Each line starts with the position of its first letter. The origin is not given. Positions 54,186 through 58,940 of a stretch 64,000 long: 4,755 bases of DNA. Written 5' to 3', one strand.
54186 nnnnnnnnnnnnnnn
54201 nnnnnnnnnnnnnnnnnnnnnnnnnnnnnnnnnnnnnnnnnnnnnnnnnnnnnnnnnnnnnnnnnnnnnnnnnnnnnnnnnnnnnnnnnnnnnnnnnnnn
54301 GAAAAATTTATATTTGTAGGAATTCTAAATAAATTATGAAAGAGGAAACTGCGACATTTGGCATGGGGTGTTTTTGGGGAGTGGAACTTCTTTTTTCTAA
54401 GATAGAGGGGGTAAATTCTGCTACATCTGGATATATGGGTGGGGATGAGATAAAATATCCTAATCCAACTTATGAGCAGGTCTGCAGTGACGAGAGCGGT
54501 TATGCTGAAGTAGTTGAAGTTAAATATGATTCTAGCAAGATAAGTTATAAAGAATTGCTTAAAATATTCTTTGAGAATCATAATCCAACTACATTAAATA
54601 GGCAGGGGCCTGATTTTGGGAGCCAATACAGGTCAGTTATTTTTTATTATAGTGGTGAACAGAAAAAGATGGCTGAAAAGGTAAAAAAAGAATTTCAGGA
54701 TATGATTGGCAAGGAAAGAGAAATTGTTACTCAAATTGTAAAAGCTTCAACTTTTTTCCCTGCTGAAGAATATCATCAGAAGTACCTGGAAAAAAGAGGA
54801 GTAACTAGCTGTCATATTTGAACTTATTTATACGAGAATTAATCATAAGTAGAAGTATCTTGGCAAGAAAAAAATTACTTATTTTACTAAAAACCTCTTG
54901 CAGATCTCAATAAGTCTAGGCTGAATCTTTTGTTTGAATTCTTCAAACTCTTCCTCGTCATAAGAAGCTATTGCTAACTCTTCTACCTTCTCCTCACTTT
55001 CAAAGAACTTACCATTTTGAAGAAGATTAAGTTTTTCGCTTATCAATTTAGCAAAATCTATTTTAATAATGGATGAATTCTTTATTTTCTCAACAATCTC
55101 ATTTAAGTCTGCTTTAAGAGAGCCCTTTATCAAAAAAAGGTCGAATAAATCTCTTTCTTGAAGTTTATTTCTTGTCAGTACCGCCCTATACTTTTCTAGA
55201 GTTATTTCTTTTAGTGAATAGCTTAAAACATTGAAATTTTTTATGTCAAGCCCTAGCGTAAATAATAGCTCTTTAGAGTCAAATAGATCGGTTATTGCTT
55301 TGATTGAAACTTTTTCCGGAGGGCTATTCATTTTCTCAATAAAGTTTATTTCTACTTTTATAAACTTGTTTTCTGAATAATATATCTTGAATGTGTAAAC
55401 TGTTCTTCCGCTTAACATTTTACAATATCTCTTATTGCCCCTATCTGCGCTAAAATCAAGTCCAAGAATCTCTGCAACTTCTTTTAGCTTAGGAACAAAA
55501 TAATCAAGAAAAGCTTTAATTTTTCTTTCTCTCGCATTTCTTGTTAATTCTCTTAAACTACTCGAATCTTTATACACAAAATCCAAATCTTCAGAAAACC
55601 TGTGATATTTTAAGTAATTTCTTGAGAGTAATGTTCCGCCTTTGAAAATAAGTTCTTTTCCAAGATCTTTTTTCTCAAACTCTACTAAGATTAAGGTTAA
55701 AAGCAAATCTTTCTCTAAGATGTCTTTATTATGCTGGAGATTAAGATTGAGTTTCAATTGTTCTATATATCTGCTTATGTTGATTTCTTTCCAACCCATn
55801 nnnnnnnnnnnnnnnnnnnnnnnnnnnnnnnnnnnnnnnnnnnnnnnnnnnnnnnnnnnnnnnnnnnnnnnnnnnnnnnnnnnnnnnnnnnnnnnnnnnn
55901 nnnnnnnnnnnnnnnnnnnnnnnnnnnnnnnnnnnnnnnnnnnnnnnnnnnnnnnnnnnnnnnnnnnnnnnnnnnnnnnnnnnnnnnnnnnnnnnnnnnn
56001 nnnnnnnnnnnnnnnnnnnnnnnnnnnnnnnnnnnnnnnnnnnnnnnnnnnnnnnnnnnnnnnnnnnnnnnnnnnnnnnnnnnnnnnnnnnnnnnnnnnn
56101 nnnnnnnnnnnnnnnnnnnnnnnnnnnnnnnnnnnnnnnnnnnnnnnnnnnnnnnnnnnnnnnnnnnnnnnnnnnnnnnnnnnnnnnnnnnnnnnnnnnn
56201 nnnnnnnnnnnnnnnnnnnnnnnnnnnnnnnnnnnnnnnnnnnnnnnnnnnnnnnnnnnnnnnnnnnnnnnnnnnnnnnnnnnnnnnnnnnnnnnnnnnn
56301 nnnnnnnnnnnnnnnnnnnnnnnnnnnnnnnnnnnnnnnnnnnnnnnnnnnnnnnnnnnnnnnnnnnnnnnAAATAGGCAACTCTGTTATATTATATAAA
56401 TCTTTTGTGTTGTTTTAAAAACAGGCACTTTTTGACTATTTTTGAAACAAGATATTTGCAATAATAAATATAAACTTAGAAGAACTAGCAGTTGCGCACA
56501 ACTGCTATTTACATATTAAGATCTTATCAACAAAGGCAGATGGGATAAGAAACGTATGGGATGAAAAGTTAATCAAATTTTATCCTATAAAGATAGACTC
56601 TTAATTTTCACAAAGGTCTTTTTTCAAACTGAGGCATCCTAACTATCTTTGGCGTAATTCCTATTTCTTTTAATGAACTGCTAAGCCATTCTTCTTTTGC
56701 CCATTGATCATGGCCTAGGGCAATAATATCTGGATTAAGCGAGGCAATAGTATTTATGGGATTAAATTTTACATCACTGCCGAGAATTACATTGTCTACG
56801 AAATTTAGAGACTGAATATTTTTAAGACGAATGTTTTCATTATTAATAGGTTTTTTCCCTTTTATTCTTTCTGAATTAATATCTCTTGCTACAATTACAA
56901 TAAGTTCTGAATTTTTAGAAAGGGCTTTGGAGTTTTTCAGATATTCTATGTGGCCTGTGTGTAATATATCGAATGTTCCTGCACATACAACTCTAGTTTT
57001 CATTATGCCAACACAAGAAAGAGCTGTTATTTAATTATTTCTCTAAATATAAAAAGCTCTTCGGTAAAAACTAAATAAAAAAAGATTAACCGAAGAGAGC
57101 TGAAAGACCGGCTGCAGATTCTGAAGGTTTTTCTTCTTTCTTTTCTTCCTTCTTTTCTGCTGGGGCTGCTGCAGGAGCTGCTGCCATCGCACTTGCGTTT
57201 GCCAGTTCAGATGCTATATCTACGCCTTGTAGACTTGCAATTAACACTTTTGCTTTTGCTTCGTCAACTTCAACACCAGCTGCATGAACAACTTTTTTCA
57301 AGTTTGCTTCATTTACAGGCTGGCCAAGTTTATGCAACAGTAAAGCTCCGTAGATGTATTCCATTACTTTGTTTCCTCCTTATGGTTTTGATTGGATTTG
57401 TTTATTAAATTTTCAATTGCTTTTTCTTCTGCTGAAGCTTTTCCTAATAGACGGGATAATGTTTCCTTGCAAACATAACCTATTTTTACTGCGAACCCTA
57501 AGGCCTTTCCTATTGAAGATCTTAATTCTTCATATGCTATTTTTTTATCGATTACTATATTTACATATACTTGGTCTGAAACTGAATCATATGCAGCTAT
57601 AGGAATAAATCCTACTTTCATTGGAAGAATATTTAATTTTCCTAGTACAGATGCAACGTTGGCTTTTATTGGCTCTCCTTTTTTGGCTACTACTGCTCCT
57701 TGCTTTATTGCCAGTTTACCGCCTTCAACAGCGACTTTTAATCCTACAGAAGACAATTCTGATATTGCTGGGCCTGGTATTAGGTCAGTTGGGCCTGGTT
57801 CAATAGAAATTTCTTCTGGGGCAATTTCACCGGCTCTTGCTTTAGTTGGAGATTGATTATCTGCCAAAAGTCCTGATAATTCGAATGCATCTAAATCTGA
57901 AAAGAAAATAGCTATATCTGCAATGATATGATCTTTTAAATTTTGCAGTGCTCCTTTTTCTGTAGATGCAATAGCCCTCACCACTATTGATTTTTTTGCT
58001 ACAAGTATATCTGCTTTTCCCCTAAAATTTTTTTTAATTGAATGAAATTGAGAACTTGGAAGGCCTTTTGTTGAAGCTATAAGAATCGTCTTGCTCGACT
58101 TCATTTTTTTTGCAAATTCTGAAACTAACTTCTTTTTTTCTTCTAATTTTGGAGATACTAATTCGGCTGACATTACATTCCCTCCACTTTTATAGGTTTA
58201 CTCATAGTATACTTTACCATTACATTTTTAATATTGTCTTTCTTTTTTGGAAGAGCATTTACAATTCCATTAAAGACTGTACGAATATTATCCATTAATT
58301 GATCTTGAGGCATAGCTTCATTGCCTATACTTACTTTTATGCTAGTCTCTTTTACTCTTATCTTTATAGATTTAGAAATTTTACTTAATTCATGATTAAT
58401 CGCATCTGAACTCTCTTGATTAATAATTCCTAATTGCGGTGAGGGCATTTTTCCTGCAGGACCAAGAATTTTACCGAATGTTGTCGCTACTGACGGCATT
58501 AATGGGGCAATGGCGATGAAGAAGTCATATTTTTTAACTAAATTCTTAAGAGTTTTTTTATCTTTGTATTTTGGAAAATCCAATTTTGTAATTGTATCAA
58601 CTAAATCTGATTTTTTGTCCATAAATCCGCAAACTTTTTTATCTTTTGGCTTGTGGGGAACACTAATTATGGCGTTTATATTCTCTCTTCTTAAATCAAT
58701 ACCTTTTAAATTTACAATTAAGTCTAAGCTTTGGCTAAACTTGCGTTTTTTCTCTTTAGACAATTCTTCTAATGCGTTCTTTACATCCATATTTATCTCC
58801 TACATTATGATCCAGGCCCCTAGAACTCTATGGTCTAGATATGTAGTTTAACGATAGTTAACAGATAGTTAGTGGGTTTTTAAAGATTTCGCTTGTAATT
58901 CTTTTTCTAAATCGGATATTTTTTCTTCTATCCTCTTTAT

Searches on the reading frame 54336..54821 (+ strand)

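Call 72: search_protein_families(library=pfam, proteins=[window:54336-54821:+], max_evalue=0.0001)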
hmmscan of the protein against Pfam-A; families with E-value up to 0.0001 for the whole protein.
window:54336-54821:+ (161 aa): 1 family
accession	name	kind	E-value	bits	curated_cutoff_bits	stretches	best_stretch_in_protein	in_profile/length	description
PF01625.27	PMSR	-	5.2e-61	205.8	23.7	1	5-160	1-153/153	Peptide methionine sulfoxide reductase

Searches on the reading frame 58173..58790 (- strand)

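Call 72: search_protein_families(library=pfam, proteins=[window:58173-58790:-], max_evalue=0.0001)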
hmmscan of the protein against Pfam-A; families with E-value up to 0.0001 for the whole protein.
window:58173-58790:- (205 aa): 1 family
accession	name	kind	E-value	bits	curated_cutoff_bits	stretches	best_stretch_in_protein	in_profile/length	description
PF00687.26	Ribosomal_L1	-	7e-34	117.6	32.2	1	10-197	1-197/198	Ribosomal protein L1p/L10e family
